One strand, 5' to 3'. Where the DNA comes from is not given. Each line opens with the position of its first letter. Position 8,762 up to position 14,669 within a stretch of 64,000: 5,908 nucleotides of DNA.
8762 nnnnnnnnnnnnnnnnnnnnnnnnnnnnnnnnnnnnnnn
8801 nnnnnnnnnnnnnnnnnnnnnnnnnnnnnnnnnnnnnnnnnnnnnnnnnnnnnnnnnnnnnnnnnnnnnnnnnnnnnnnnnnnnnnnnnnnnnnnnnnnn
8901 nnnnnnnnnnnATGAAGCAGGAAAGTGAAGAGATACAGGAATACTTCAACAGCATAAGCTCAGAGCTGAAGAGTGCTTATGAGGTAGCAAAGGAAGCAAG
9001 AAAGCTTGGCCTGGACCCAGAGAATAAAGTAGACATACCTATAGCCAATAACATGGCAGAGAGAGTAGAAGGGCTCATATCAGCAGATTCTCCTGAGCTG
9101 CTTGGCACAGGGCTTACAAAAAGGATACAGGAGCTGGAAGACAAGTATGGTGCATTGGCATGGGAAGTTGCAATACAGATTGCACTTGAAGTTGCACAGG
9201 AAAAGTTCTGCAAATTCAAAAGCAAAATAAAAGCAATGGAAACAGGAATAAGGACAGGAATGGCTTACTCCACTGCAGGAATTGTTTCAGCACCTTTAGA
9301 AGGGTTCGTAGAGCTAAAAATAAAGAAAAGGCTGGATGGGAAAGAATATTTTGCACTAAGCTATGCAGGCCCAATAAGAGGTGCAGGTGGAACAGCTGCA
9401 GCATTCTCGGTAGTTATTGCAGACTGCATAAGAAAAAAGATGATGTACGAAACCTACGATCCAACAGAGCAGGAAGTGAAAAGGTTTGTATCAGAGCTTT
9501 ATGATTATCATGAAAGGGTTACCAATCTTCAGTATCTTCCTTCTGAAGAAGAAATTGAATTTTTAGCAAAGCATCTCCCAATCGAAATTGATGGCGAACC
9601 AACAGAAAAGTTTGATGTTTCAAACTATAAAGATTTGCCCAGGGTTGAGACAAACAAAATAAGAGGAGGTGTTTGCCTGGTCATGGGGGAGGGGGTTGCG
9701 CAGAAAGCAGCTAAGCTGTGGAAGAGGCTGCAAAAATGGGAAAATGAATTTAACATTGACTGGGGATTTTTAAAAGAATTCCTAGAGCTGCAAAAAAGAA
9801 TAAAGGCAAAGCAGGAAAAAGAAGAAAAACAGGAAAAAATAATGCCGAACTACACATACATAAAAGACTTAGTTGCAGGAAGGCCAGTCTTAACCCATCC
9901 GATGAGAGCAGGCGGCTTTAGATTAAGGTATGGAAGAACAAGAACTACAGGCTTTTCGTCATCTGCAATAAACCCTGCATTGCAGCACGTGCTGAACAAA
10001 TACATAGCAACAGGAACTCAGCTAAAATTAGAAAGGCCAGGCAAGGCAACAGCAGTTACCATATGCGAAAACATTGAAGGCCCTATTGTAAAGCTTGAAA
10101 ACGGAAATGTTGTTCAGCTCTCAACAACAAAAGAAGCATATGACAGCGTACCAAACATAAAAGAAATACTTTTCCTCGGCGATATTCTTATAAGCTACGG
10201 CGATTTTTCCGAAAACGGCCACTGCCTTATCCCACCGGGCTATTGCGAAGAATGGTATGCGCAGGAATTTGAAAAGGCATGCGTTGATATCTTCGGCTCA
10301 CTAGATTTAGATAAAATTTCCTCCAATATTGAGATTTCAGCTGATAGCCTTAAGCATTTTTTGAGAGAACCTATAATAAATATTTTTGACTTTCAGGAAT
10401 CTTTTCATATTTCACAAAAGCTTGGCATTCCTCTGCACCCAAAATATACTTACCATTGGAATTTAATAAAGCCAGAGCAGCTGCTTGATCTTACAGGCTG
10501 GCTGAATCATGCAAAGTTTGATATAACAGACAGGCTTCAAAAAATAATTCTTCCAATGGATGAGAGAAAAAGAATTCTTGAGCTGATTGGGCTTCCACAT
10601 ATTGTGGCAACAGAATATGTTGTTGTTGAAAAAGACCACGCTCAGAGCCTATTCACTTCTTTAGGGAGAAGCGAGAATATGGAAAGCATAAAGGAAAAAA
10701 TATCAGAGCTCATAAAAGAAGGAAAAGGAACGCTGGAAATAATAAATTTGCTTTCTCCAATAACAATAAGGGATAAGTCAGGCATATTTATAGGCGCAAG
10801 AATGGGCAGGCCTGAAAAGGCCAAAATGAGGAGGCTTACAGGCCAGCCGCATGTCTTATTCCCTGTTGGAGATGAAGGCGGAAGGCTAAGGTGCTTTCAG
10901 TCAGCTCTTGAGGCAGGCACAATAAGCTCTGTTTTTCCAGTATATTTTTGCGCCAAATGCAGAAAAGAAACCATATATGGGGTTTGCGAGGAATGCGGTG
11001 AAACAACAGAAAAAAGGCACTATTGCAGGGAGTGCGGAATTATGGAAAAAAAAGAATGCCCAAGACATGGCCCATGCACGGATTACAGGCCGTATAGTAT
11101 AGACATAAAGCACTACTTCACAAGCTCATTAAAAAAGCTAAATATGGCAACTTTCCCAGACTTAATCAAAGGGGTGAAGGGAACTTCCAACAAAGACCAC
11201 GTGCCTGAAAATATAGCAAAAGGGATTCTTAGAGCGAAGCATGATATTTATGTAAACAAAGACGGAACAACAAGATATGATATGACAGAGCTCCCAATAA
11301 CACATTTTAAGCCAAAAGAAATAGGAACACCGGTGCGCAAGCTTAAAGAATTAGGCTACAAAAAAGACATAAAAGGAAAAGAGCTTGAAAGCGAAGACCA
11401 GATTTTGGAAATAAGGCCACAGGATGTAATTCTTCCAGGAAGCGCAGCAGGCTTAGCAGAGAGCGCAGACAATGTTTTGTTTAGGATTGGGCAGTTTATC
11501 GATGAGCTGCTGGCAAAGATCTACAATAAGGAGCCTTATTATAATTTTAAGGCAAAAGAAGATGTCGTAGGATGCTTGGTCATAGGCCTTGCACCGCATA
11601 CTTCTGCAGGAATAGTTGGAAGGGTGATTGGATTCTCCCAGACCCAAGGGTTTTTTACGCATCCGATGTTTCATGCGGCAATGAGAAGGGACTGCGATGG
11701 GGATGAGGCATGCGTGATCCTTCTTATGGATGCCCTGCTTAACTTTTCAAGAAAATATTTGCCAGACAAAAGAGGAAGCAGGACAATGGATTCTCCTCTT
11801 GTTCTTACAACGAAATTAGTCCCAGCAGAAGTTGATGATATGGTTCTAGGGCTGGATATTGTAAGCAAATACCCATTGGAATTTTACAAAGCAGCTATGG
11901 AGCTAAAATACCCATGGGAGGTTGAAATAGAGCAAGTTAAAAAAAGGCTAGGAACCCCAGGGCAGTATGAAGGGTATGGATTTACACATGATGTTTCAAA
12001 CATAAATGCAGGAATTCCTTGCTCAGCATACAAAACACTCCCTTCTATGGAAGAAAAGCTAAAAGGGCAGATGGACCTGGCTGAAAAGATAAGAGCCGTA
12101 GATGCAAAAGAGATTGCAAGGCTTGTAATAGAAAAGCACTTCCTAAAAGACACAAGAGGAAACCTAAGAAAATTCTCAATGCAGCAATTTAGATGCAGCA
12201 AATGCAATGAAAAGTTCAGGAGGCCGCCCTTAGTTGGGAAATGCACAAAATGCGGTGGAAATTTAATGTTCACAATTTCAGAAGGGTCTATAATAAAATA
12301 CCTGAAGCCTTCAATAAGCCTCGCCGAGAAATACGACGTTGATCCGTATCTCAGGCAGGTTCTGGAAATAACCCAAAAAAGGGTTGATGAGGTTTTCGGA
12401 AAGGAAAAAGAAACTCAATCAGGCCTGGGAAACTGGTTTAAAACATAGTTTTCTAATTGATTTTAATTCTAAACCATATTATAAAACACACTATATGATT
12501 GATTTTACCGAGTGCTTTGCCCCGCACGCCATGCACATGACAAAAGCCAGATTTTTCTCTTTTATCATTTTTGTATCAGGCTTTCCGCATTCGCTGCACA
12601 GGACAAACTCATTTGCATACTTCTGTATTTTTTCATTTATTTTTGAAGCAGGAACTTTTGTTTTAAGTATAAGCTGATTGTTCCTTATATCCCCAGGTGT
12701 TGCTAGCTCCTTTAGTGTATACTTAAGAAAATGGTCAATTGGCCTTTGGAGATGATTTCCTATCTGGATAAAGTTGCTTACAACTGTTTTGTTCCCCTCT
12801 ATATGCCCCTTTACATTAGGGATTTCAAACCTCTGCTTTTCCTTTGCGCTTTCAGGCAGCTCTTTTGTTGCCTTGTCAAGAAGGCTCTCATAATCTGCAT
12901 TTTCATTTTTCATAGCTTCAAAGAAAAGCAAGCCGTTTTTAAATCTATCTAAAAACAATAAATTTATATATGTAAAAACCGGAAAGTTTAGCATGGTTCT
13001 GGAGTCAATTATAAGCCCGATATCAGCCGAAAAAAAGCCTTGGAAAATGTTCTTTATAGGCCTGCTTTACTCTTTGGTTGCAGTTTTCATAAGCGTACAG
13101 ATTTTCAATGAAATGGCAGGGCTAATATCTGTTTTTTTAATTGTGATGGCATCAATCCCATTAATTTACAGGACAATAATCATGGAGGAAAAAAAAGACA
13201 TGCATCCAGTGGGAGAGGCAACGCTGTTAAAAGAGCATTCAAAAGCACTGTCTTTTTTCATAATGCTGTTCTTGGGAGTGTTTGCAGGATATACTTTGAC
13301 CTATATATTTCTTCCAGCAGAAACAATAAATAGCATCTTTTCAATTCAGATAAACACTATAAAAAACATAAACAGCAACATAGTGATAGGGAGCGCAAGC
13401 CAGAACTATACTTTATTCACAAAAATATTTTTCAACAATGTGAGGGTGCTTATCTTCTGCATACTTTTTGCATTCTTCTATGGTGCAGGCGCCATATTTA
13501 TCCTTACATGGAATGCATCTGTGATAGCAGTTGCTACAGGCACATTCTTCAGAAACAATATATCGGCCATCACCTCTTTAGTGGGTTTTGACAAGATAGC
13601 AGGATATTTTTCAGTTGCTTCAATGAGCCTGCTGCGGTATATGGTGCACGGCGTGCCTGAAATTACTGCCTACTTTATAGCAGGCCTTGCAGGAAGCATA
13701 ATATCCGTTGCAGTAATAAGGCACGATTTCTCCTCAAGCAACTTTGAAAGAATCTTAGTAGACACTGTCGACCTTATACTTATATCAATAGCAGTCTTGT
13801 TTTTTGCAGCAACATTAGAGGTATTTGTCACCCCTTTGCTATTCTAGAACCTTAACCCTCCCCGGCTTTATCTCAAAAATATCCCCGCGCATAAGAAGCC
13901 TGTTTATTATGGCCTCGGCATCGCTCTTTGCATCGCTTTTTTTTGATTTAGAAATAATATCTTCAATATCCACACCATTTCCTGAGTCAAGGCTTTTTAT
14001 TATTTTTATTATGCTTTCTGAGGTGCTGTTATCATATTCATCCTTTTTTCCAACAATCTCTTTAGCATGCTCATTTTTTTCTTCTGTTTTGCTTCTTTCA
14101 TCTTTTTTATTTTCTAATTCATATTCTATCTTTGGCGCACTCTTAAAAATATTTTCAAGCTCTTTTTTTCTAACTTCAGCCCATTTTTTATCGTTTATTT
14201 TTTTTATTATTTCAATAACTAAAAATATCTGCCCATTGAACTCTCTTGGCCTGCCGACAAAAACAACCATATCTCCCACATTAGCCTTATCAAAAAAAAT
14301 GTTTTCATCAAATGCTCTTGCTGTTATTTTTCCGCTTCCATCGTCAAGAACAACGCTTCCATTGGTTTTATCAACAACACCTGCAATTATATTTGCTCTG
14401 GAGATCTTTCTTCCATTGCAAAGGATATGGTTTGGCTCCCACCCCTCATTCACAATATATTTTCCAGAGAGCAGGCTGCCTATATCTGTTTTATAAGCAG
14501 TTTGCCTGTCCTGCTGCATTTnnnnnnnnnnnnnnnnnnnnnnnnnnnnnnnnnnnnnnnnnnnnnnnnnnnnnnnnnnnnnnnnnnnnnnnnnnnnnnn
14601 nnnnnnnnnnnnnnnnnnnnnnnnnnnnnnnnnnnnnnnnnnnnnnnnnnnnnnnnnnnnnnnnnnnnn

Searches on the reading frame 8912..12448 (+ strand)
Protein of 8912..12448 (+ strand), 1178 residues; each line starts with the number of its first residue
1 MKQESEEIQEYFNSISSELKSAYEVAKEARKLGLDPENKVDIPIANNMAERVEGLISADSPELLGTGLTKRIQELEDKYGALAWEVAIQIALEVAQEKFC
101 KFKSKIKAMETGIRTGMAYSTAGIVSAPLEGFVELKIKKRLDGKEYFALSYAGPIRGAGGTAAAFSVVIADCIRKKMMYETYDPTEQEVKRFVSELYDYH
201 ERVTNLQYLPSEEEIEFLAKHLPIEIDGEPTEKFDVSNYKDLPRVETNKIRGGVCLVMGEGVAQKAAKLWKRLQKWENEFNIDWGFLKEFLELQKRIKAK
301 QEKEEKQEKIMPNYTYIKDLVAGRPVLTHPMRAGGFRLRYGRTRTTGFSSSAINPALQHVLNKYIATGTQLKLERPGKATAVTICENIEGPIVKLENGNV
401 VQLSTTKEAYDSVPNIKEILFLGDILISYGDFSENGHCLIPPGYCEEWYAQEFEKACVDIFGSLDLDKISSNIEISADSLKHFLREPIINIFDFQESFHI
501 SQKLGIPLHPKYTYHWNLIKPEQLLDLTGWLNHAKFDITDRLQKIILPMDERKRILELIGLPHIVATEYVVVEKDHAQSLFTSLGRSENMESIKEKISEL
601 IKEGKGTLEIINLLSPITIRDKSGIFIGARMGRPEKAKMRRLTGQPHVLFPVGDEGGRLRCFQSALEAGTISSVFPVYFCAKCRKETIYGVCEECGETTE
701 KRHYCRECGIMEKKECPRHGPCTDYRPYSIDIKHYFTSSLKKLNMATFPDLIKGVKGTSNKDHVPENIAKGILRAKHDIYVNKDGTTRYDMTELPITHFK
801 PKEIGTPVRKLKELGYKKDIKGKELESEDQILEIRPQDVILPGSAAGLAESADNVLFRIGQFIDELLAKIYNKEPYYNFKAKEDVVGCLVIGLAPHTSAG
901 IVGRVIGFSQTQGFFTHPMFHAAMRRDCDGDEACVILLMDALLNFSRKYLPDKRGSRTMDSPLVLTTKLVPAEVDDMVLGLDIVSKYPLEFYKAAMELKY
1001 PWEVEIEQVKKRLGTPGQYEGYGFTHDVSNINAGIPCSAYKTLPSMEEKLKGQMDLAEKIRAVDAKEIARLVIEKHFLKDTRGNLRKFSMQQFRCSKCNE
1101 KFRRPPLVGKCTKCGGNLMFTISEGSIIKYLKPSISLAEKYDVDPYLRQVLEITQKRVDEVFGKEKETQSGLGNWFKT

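Call 3: search_protein_families(library=pfam, proteins=[window:8912-12448:+])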
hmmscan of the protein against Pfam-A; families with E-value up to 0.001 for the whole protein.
window:8912-12448:+ (1178 aa): 3 families
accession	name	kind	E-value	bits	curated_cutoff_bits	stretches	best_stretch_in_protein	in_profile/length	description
PF24846.1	PolC_DP2_cat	-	7.9e-125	416.2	24.3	1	750-1049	6-299/299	DNA polymerase II large subunit DP2, catalytic domain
PF24844.1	PolC_DP2_central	-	1.6e-116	389.7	24.3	1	304-711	2-369/372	DNA polymerase II large subunit DP2, central domain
PF03833.19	PolC_DP2_N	-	6e-90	301.5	24.3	1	10-291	1-269/271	DNA polymerase II large subunit DP2, N-terminal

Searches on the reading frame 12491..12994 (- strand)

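Call 3: search_protein_families(library=pfam, proteins=[window:12491-12994:-])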
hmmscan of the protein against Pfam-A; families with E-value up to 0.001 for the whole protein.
window:12491-12994:- (167 aa): 1 family
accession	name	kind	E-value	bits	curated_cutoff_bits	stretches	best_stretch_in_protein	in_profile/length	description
PF01873.23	eIF-5_eIF-2B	-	8e-35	119.7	27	1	49-160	4-117/117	Domain found in IF2B/IF5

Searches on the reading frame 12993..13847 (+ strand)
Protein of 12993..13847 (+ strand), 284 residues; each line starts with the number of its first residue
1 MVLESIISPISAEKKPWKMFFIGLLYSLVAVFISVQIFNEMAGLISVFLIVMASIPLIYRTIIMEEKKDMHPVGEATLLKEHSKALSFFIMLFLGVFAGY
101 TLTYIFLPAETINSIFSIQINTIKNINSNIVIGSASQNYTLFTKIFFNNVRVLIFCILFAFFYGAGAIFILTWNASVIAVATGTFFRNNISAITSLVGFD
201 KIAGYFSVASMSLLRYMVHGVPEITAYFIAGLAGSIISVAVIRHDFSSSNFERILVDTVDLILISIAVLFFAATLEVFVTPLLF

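Call 3: search_protein_families(library=pfam, proteins=[window:12993-13847:+])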
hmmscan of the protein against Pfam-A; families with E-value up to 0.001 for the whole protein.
window:12993-13847:+ (284 aa): 1 family
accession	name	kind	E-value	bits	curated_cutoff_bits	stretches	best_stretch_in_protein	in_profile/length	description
PF01944.22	SpoIIM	-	4.9e-15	56.3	26.9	1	89-281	2-163/163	Stage II sporulation protein M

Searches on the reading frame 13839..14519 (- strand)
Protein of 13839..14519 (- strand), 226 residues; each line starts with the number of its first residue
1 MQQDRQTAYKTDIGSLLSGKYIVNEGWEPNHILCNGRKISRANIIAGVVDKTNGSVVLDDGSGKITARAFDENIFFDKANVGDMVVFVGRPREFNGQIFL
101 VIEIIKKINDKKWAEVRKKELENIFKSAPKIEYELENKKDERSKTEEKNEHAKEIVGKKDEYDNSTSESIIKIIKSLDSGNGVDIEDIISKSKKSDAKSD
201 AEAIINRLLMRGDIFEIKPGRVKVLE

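Call 55: search_protein_families(library=pfam, proteins=[window:13839-14519:-], max_evalue=0.01)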
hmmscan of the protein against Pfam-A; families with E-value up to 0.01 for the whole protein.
window:13839-14519:- (226 aa): 1 family
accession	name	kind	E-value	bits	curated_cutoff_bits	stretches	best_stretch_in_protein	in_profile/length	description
PF01336.31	tRNA_anti-codon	-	1.7e-05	25.1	27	1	52-106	16-73/75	OB-fold nucleic acid binding domain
